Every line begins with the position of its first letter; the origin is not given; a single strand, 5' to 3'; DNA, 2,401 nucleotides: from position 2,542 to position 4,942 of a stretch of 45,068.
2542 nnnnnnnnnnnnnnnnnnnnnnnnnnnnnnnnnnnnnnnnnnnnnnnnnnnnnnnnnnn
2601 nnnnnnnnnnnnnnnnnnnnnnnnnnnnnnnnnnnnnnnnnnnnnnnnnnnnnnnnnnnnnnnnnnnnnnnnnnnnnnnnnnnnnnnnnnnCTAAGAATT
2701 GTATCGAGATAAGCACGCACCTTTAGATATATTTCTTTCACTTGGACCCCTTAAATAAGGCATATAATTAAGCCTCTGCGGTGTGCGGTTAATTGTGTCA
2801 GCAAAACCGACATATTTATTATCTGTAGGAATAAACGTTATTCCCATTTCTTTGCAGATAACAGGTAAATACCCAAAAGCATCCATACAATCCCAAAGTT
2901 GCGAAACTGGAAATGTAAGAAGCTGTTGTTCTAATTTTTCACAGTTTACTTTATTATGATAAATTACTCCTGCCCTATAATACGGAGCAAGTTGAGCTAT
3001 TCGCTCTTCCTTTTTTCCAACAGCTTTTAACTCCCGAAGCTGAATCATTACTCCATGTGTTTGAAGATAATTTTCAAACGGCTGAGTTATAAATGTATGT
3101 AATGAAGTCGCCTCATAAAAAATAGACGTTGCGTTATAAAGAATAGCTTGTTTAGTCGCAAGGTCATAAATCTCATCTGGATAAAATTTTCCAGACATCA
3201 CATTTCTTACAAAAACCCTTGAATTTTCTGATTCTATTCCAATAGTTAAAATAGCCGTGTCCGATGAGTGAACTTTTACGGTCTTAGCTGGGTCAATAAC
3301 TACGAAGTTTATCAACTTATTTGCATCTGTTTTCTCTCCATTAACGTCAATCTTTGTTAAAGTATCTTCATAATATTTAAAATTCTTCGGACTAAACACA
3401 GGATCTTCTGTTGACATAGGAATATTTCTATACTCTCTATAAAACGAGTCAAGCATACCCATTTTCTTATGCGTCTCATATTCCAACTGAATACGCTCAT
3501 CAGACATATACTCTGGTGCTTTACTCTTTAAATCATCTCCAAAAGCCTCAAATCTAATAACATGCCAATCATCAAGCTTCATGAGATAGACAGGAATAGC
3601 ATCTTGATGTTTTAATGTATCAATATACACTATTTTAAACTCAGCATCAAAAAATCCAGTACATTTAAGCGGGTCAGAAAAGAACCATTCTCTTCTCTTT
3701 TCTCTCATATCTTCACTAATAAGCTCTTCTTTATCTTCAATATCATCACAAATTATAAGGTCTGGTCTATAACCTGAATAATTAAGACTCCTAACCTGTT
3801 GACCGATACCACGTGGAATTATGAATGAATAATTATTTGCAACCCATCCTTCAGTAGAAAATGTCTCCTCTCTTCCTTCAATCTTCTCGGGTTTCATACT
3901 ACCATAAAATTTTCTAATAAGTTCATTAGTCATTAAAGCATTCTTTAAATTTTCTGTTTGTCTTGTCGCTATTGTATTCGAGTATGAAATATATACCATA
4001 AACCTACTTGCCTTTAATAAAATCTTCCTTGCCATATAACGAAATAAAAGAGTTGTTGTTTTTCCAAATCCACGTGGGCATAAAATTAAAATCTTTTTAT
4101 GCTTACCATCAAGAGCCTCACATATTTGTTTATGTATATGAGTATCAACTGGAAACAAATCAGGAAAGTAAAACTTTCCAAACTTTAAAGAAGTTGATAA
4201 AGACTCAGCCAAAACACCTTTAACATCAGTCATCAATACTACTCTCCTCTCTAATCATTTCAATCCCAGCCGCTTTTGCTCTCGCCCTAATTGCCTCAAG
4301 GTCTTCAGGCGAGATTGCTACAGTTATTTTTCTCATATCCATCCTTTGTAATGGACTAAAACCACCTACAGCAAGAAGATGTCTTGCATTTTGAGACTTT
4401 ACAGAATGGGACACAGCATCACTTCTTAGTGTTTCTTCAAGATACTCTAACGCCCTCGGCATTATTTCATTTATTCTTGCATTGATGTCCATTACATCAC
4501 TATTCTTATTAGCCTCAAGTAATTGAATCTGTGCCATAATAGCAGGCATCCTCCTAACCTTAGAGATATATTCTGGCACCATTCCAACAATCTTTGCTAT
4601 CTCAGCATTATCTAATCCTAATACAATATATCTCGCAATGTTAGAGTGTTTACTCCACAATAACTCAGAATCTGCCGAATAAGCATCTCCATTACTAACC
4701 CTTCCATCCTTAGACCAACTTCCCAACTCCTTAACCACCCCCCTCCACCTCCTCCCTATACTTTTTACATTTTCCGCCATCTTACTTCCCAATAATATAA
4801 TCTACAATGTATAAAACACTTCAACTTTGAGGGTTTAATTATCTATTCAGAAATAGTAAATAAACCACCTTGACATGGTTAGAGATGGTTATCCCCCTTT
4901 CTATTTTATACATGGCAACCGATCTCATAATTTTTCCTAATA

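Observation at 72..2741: terL-coupled six-gene envelope module containing a sensor-like two-TM protein with no output domain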

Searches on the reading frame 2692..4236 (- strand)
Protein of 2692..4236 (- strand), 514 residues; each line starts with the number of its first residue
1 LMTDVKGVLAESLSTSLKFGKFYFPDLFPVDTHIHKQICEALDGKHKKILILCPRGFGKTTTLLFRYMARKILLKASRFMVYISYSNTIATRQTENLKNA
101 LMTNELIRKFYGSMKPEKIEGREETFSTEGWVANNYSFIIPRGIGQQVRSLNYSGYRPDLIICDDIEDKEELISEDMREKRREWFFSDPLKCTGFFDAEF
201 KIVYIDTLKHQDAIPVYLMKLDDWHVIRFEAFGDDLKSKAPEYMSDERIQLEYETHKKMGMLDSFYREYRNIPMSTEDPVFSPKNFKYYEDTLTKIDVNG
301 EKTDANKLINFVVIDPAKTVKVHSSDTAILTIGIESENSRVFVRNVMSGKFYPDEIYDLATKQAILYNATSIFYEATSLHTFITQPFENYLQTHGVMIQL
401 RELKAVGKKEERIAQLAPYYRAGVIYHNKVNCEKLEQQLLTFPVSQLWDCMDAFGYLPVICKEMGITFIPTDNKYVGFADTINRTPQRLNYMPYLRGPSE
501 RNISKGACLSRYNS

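Call 3: search_protein_families(library=pfam, proteins=[window:2692-4236:-], max_evalue=1)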
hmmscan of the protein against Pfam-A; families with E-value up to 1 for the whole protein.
window:2692-4236:- (514 aa): 6 families
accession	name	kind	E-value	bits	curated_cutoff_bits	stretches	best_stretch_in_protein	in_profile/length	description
PF04851.21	ResIII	-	0.0006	20.2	22.5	1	27-164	4-132/164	Type III restriction enzyme, res subunit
PF03237.21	Terminase_6N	-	0.025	14.7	22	1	51-181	2-121/215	Terminase large subunit, T4likevirus-type, N-terminal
PF00782.25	DSPc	-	0.031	14.5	33.5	1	37-102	64-128/133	Dual specificity phosphatase, catalytic domain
PF20720.3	nSTAND3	-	0.044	13.9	27.2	1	30-72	2-41/155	Novel STAND NTPase 3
PF00270.35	DEAD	-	0.068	13.3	26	1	32-116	1-85/167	DEAD/DEAH box helicase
PF22530.2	Terminase-T7_RNaseH-like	-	0.083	13.6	27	1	338-415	20-97/108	Terminase Bacteriophage T7, Ribonuclease H-like domain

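Call 4: search_protein_families(library=phrogs, proteins=[window:2692-4236:-], max_evalue=1)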
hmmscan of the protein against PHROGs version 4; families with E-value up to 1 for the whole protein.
window:2692-4236:- (514 aa): 7 families
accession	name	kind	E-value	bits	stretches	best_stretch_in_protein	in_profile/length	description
phrog_38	-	head and packaging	2.1e-65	222.8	1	17-456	274-698/760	terminase large subunit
phrog_4758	-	head and packaging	1.9e-11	44.8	1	35-225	42-224/243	terminase large subunit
phrog_5573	-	head and packaging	2.1e-11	44.7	1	222-445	10-216/250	terminase large subunit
phrog_14112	-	unknown function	6.3e-10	39.9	1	36-189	91-242/247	-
phrog_2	-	head and packaging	8.9e-06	25.7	1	40-454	275-561/807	terminase large subunit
phrog_20726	-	unknown function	0.00011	22.9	1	311-454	4-166/199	-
phrog_18749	-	unknown function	0.29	12.1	0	305-350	93-138/161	-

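Call 7: search_dna_similar(query=window:2692-4236:-, collection=phages, mode=protein, max_rows=25)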
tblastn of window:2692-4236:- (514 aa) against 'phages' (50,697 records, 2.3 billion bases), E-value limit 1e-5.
Records with a match: 205; places in all: 205; records where one place covers at least 80% of the query: 30.
Best place of each record, by identity: <60% 205.
By first word of the organism name: Pseudomonas 86; Bacteriophage 20; Paenibacillus 13; Vibrio 13; Bacillus 12; Burkholderia 4; Clostridium 3; Rhodobacter 3; Cyanophage 3; Leptolyngbya 3; and 30 more.
By host as written in the record: Pseudomonas aeruginosa 41; - 33; Pseudomonas aeruginosa PA14 17; Paenibacillus larvae 11; Vibrio cholerae 8; Helicobacter pullorum 4; Lentibacter sp. SH36 3; Bacillus alcalophilus CGMCC 1.3604 3; and 64 more.
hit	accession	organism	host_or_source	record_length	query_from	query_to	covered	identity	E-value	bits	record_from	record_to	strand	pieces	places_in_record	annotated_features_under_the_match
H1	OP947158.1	Desulfofustis phage LS06-2018-MD01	-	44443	4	458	89%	41.6%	6e-111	367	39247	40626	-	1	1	terminase large subunit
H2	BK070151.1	Bacteriophage sp.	Helicobacter sp. 13S00477-4 genome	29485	19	456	85%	27.4%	2e-18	96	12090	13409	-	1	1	hypothetical protein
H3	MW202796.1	Caudoviricetes sp.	Manatee Spring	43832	35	506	92%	23.6%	1e-25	117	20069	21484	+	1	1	terminase large subunit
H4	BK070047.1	Bacteriophage sp.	Helicobacter apodemus MIT-03-7007 genome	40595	17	454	85%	23.9%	3e-14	82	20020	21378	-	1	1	hypothetical protein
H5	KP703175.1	ANMV-1 virus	uncultured archaeon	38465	30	455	83%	24.2%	8e-7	58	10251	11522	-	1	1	phage terminase large subunit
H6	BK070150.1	Bacteriophage sp.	Helicobacter sp. 12S02232-10 genome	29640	45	462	81%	24.6%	2e-14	82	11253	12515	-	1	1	hypothetical protein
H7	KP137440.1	Mannheimia phage vB_MhM_3927AP2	Mannheimia haemolytica 3927A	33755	19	457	85%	23.2%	3e-18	95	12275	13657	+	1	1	terminase large subunit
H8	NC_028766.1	Mannheimia phage vB_MhM_3927AP2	Mannheimia haemolytica 3927A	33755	19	457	85%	23.2%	3e-18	95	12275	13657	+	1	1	terminase large subunit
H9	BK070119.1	Bacteriophage sp.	Helicobacter felis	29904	61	466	79%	25.0%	6e-14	81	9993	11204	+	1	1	phage putative protein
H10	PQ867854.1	phage T4S1-k141_776450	Crassostrea hongkongensis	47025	50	480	84%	23.5%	2e-7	60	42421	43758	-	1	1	terminase large subunit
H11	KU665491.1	Bacillus phage Mgbh1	Bacillus sp. MGK1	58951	32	454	82%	23.4%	7e-15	84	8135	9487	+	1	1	hypothetical protein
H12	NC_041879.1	Bacillus phage Mgbh1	Bacillus sp. MGK1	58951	32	454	82%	23.4%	7e-15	84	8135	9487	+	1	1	hypothetical protein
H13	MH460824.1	Paenibacillus phage Unity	Paenibacillus larvae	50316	33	455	82%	23.2%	4e-26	119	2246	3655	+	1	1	terminase large subunit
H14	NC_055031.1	Paenibacillus phage Unity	Paenibacillus larvae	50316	33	455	82%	23.2%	4e-26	119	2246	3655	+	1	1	terminase large subunit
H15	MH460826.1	Paenibacillus phage Heath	Paenibacillus larvae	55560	33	455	82%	23.2%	4e-26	119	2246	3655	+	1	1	terminase large subunit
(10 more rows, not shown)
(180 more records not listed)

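Call 9: get_annotated_region(hit=H1, flank=9000)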
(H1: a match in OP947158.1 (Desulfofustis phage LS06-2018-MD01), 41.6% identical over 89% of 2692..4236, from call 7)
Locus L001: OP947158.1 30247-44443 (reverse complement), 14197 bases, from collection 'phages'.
description: Desulfofustis phage LS06-2018-MD01, complete genome.
organism: Desulfofustis phage LS06-2018-MD01 (NCBI taxid 3003834)
taxonomy: Viruses; Duplodnaviria; Heunggongvirae; Uroviricota; Caudoviricetes
host: -; source: -; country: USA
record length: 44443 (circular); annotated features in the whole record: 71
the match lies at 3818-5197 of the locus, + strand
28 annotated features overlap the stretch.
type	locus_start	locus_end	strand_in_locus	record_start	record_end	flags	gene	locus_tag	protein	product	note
CDS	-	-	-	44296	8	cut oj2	-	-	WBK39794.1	tellurite resistance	-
CDS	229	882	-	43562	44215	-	-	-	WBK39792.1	hypothetical protein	-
CDS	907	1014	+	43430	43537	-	-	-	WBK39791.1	hypothetical protein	-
CDS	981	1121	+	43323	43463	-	-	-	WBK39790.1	hypothetical protein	-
CDS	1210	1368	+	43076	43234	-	-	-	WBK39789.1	hypothetical protein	-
CDS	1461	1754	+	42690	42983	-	-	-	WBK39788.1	hypothetical protein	-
CDS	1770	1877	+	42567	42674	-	-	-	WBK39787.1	ligase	-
CDS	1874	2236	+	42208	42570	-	-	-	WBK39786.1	hypothetical protein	-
CDS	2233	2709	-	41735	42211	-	-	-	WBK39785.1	host RecBCD nuclease inhibitor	-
CDS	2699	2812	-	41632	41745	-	-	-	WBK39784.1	hypothetical protein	-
CDS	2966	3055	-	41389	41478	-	-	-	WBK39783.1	hypothetical protein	-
CDS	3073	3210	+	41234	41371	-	-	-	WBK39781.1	hypothetical protein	-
CDS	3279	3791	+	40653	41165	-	-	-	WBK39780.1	terminase small subunit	-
CDS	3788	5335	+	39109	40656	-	-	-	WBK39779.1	terminase large subunit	-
CDS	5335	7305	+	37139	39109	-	-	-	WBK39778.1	hydrolase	-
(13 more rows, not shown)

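Call 10: find_related_loci(query=window:2692-4236:-, collection=viral_contigs, flank=10000)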
Query window:2692-4236:- (514 aa) in viral_contigs; peptide patterns used: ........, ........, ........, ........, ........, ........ (x = any residue, [..] = any of these).
7 stretches matched a pattern; 6 encode a relative of the query (tblastn E <= 1e-3); 6 distinct loci.
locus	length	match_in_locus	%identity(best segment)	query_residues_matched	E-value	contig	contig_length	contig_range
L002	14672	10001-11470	43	1-473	2e-120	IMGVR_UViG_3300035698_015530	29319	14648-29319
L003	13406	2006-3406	42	5-472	1e-117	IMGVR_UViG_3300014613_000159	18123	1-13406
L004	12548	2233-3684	42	9-473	1e-114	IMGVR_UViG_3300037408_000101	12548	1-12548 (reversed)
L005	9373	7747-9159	42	1-457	3e-113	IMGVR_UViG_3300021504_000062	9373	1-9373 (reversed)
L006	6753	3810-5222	42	1-457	3e-113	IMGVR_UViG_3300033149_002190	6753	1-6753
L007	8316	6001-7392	38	34-492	3e-94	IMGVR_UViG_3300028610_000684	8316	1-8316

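Call 32: find_related_loci(query=window:2692-4236:-, collection=metagenome_contigs, flank=10000)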
Query window:2692-4236:- (514 aa) in metagenome_contigs; peptide patterns used: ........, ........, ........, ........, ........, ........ (x = any residue, [..] = any of these).
45 stretches matched a pattern; 10 encode a relative of the query (tblastn E <= 1e-3); 10 distinct loci.
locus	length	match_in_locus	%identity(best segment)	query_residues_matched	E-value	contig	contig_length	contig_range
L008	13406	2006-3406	42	5-472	1e-117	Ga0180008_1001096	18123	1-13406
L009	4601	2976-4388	42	1-457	4e-114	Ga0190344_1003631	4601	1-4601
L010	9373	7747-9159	42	1-457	3e-113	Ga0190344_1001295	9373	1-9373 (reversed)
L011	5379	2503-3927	42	1-457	4e-113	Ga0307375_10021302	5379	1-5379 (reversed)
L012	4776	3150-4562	42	1-457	2e-113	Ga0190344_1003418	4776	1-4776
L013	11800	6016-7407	38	34-492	3e-94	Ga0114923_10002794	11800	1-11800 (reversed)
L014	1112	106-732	47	247-457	4e-59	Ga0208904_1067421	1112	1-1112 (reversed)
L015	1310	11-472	50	312-457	2e-41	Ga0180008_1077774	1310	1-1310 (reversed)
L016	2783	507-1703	25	35-456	2e-28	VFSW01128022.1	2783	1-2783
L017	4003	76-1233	26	48-456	2e-27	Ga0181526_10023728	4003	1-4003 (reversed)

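Call 52: search_protein_families(library=pfam, proteins=[L001:5335-7305:+, L001:7350-7766:+, L001:7756-8343:+, L001:8933-9325:+, L004:3741-4115:+, L004:4116-5708:+, L004:6110-6913:+, L002:11848-12924:+, L002:13266-14654:+, L004:7457-8005:+], max_evalue=0.01)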
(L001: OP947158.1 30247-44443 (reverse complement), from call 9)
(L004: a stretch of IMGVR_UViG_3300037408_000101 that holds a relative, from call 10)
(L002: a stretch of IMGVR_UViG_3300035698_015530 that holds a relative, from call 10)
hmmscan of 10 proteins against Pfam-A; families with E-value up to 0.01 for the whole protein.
L001:5335-7305:+ (656 aa): 0 families

L001:7350-7766:+ (138 aa): 0 families

L001:7756-8343:+ (195 aa): 0 families

L001:8933-9325:+ (130 aa): 2 families
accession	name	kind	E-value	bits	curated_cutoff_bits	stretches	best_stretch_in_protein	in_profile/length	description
PF08291.16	Peptidase_M15_3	-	1.9e-15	57.4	23.2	1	14-115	2-108/108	Peptidase M15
PF05951.18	Peptidase_M15_2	-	0.0094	16.1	27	0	33-116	58-147/153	Bacterial protein of unknown function (DUF882)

L004:3741-4115:+ (124 aa): 1 family
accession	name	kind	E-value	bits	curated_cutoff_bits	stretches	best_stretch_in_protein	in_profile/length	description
PF09787.14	Golgin_A5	-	0.0045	17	31.7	1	59-110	45-96/305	Golgin subfamily A member 5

L004:4116-5708:+ (530 aa): 0 families

L004:6110-6913:+ (267 aa): 0 families

L002:11848-12924:+ (358 aa): 0 families

L002:13266-14654:+ (462 aa): 0 families

L004:7457-8005:+ (182 aa): 0 families

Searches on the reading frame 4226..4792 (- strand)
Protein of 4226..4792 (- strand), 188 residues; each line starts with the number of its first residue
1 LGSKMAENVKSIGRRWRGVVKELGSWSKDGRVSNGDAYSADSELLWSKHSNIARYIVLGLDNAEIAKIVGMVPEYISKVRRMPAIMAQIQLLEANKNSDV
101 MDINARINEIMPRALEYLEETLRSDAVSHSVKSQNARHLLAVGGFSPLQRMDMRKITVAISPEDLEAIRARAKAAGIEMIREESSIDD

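Call 3: search_protein_families(library=pfam, proteins=[window:4226-4792:-], max_evalue=1)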
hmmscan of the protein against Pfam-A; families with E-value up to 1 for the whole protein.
window:4226-4792:- (188 aa): 3 families
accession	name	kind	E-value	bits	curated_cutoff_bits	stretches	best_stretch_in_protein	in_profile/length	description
PF21983.2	NikA-like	-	0.032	14.8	27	1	155-178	6-29/72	Mobilization protein NikA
PF14394.12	DUF4423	-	0.11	12.7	30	1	147-176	111-140/165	Domain of unknown function (DUF4423)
PF12530.14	DUF3730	-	0.2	11.6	30.3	1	65-138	17-95/227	Focadhesin/RST1, DUF3730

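Call 4: search_protein_families(library=phrogs, proteins=[window:4226-4792:-], max_evalue=1)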
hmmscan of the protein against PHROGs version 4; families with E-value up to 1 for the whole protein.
window:4226-4792:- (188 aa): 2 families
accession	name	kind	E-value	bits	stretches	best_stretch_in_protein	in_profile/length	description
phrog_13890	-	unknown function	0.094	13.7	1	153-176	17-40/73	-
phrog_16503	-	head and packaging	0.12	13.2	1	48-79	3-34/194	terminase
